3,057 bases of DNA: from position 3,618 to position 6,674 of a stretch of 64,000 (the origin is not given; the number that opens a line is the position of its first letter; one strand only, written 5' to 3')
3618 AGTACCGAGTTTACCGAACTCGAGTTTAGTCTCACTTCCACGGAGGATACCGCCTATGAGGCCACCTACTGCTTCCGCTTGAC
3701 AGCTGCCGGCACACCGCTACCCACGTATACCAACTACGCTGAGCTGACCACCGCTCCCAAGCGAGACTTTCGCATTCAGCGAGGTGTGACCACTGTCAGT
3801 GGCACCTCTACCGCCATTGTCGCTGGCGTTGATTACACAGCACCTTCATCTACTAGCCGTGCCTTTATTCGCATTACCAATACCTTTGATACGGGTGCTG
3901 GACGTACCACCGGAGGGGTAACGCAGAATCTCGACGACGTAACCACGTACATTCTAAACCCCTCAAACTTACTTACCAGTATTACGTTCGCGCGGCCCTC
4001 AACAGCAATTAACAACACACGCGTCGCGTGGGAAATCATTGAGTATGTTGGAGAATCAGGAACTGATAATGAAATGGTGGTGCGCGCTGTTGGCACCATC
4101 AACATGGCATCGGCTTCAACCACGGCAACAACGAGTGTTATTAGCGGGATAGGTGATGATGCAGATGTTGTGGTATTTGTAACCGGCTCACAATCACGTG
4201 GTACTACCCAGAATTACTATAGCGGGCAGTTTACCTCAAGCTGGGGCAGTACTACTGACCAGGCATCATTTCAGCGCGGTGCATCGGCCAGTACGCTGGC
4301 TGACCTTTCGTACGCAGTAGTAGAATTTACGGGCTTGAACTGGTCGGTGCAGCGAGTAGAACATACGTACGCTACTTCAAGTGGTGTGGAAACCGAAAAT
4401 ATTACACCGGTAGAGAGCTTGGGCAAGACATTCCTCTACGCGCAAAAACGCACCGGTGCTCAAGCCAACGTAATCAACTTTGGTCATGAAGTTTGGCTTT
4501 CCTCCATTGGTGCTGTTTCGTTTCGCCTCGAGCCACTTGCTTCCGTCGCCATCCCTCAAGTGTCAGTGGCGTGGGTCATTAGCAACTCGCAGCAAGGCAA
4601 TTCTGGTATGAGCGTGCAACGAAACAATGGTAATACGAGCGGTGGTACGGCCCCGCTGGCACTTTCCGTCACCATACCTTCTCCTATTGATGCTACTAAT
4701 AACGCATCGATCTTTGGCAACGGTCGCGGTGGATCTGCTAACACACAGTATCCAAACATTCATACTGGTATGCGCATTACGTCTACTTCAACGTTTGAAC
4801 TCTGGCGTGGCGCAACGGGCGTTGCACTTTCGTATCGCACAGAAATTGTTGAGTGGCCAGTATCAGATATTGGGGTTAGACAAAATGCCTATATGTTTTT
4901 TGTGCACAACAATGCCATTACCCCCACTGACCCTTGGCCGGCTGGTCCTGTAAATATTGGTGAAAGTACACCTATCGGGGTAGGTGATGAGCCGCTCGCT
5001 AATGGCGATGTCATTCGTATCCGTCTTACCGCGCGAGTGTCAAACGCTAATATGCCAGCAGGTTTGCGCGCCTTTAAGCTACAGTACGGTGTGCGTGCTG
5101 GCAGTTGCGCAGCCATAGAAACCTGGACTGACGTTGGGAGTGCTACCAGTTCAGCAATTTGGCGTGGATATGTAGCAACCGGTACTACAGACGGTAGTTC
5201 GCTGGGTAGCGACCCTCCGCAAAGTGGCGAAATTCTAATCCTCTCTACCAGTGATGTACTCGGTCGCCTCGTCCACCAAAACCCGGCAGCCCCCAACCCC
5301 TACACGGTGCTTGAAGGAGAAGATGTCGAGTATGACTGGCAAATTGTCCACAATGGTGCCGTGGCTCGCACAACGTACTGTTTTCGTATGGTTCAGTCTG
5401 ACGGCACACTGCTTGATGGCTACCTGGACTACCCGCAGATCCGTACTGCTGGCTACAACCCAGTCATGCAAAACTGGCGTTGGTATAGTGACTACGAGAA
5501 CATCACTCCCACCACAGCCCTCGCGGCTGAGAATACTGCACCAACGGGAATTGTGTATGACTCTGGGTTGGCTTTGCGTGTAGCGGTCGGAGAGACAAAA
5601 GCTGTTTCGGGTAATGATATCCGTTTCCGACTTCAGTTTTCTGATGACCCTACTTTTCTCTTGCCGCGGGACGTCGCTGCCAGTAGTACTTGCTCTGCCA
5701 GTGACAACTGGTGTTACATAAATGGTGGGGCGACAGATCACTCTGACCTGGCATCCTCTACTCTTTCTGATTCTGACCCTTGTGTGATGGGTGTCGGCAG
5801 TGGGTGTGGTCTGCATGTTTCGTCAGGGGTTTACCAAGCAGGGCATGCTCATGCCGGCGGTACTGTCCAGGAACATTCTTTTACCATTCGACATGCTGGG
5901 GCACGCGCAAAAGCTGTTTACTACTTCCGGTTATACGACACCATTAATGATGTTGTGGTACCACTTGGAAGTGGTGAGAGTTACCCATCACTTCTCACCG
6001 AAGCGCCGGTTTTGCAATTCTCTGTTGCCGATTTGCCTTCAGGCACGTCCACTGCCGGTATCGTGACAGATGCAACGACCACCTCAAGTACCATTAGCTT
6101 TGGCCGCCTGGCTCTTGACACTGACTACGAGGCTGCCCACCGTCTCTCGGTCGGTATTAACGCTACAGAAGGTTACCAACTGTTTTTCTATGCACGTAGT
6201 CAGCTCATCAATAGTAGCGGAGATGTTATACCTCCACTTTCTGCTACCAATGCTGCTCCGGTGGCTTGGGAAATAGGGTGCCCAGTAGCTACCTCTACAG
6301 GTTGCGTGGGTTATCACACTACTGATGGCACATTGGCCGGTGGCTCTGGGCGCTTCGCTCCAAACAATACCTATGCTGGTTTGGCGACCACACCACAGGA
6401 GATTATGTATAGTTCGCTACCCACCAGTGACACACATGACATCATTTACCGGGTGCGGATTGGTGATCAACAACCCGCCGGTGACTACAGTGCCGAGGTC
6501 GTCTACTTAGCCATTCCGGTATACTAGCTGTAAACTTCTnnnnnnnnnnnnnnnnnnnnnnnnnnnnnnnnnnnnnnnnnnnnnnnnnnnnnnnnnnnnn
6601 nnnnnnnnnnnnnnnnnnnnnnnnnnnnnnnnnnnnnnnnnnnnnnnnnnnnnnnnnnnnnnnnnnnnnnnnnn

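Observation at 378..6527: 2049-aa surface protein built around two ~349-aa tandem repeats plus a third degenerate copy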

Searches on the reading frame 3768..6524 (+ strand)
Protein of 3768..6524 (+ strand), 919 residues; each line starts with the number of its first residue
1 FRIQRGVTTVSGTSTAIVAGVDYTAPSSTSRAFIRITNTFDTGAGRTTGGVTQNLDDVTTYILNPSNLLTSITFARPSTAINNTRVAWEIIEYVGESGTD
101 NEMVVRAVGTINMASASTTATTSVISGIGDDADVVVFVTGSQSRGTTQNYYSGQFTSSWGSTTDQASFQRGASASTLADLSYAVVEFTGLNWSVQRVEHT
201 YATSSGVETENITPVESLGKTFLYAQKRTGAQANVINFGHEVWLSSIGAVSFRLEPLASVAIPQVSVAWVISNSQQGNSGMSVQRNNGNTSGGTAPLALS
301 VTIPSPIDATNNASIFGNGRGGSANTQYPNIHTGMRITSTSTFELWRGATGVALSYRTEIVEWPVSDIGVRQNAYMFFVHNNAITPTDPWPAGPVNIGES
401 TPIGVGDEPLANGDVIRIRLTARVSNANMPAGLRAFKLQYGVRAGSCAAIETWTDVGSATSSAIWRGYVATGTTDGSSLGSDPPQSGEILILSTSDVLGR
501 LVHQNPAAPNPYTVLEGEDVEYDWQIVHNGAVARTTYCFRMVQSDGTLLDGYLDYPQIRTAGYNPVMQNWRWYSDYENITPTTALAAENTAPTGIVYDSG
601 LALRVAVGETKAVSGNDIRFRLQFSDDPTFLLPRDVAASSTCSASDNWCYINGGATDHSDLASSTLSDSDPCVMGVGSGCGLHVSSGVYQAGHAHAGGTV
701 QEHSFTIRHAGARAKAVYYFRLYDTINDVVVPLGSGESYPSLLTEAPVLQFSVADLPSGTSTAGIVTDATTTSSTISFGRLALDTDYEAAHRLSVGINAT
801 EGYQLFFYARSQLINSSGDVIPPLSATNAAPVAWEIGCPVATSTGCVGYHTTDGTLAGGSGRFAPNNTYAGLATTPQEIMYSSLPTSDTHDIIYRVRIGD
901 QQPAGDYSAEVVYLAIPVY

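Call 54: search_solved_structures(query=A7, max_evalue=10)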
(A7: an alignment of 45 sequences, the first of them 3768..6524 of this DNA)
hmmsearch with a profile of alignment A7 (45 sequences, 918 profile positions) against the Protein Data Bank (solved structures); distinct sequences matched with E-value up to 10: 1.
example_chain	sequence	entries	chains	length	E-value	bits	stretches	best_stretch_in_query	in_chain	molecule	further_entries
2mhk_A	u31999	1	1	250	0.9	10.3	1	49-91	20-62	Penicillin-binding protein activator LpoA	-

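Call 89: predict_structure(alignment_id=A8)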
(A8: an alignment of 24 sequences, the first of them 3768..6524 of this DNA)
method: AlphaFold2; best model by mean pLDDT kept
length: 919 residues; sequences in the alignment: 24
mean_pLDDT: 77.6   pTM: 0.48
mean pLDDT of the five models: 77.6, 76.7, 74.1, 73.6, 72.2
residues with pLDDT >= 90: 233; 70-90: 444; 50-70: 162; < 50: 80
segments of 3 or more residues with pLDDT < 50: 380-400, 405-408, 459-509
pLDDT, mean of each block of 10 residues (from residue 1): 90 88 89 92 70 64 93 85 86 82 93 86 90 93 67 84 92 77 92 93 88 87 88 61 89 83 87 78 88 66 87 90 58 86 81 84 73 65 46 38 53 65 61 66 81 65 38 31 31 27 38 56 64 78 72 71 88 90 92 89 91 82 92 90 86 84 87 68 82 82 91 85 89 92 86 88 83 81 84 82 86 83 83 80 77 67 65 87 81 85 73 82
secondary structure, 60 per line:
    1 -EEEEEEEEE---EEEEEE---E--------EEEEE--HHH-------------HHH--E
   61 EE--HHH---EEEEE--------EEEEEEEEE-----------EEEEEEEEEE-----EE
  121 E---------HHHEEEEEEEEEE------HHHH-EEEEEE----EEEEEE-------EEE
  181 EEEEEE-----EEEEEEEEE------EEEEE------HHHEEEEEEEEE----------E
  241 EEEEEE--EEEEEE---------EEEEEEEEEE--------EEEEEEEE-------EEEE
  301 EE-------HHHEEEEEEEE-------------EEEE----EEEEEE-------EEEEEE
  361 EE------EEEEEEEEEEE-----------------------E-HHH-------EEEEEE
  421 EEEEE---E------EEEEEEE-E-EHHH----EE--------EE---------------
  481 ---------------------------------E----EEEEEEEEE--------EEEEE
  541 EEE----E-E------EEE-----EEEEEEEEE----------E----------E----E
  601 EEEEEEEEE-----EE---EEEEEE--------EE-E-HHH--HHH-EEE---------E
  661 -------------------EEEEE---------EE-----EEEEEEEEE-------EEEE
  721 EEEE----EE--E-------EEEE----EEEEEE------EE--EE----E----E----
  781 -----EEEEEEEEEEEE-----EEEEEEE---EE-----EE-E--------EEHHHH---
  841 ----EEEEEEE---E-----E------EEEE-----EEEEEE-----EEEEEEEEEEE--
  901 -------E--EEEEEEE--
elements in order (helices of 4 or more, strands of 3 or more residues): E2-10 E14-19 E32-36 E60-62 E71-75 E84-92 E104-113 E119-121 E134-143 H150-153 E155-160 E165-170 E178-186 E192-200 E207-211 E221-229 E240-246 E249-254 E264-273 E282-289 E297-302 E313-320 E334-337 E342-347 E355-362 E369-379 E415-425 E436-442 E519-527 E536-543 E557-559 E565-573 E600-609 E620-625 E648-650 E680-684 E701-709 E717-724 E741-744 E749-754 E786-797 E803-809 H834-837 E845-851 E868-871 E877-882 E888-898 E911-917
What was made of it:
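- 3768..4811 (+): aa 1131-1478: unique all-beta region M. It is the most conserved part and carries many invariant polar residues. Model pLDDT about 85-90 over this part (call 89).
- The aa 1131-2049 model is all-beta (call 89).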

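Call 91: fold_search(model_id=the predicted structure, library=pdb)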
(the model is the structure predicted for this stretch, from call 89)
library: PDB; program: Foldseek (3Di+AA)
matches with E <= 10: 875; with E <= 0.001: 42
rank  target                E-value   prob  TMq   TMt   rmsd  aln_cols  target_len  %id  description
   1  3ije_A                1.7e-07  1.00  0.15  0.15  36.1       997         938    8  Crystal structure of the complete integrin alhaVbeta3 ectodomain plus an Alpha/beta transmembrane fragment (released 2009-09-29)
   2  8xen_A                9.1e-07  1.00  0.17  0.17  21.7       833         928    8  Cryo-EM structure of integrin ITGAV/ITGB3 complex, conformation 4 (released 2024-12-18)
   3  8xei_A                1.6e-06  1.00  0.16  0.16  32.4       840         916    8  Cryo-EM structure of integrin ITGAV/ITGB3 complex, conformation 1 (released 2024-12-18)
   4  9ijj_C                1.7e-06  0.85  0.10  0.09  44.9      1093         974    6  In situ structure of the central apparatus in mouse sperm axoneme. (released 2025-06-04)
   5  4g1e_A                2.9e-06  0.99  0.15  0.15  36.6      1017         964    7  Crystal structure of integrin alpha V beta 3 with coil-coiled tag. (released 2012-12-12)
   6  8xez_A                3.5e-06  1.00  0.18  0.18  18.5       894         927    8  Cryo-EM structure of integrin ITGAV/ITGB3 complex, conformation 5 (released 2024-12-18)
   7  7nxd_A                5.4e-06  1.00  0.16  0.17  18.1       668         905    8  Cryo-EM structure of human integrin alpha5beta1 in the half-bent conformation (released 2021-08-25)
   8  4g1m_A                5.4e-06  0.99  0.14  0.14  32.4       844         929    7  Re-refinement of alpha V beta 3 structure (released 2012-12-12)
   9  3k6s_E                9.1e-06  0.99  0.15  0.16  29.4       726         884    7  Structure of integrin alphaXbeta2 ectodomain (released 2010-01-12)
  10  8wa2_C                1.3e-05  0.82  0.14  0.10  45.2      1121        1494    9  cryo-EM structure of native mastigonemes isolated from Chlamydomonas reinhardtii at 3.0 angstrom resolution (released 2024-04-10)
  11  8wa2_E                1.4e-05  0.96  0.15  0.11  33.1      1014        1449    9  cryo-EM structure of native mastigonemes isolated from Chlamydomonas reinhardtii at 3.0 angstrom resolution (released 2024-04-10)
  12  7s63_A                1.5e-05  0.77  0.12  0.09  39.9      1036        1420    8  Native-form oocyte/egg Alpha-2-Macroglobulin (A2Moo) tetramer (released 2022-01-05)
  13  8wa2_D                1.7e-05  0.82  0.14  0.09  45.6      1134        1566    9  cryo-EM structure of native mastigonemes isolated from Chlamydomonas reinhardtii at 3.0 angstrom resolution (released 2024-04-10)
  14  4mmz_A                1.8e-05  0.94  0.15  0.15  36.3      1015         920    7  Integrin AlphaVBeta3 ectodomain bound to an antagonistic tenth domain of Fibronectin (released 2014-03-26)
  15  3k6s_C                1.9e-05  0.99  0.15  0.16  30.0       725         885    7  Structure of integrin alphaXbeta2 ectodomain (released 2010-01-12)
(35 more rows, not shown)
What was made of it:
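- One Foldseek hit is a CFA/I chaperone-tip adhesin complex, at E 1e-3 (call 91).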
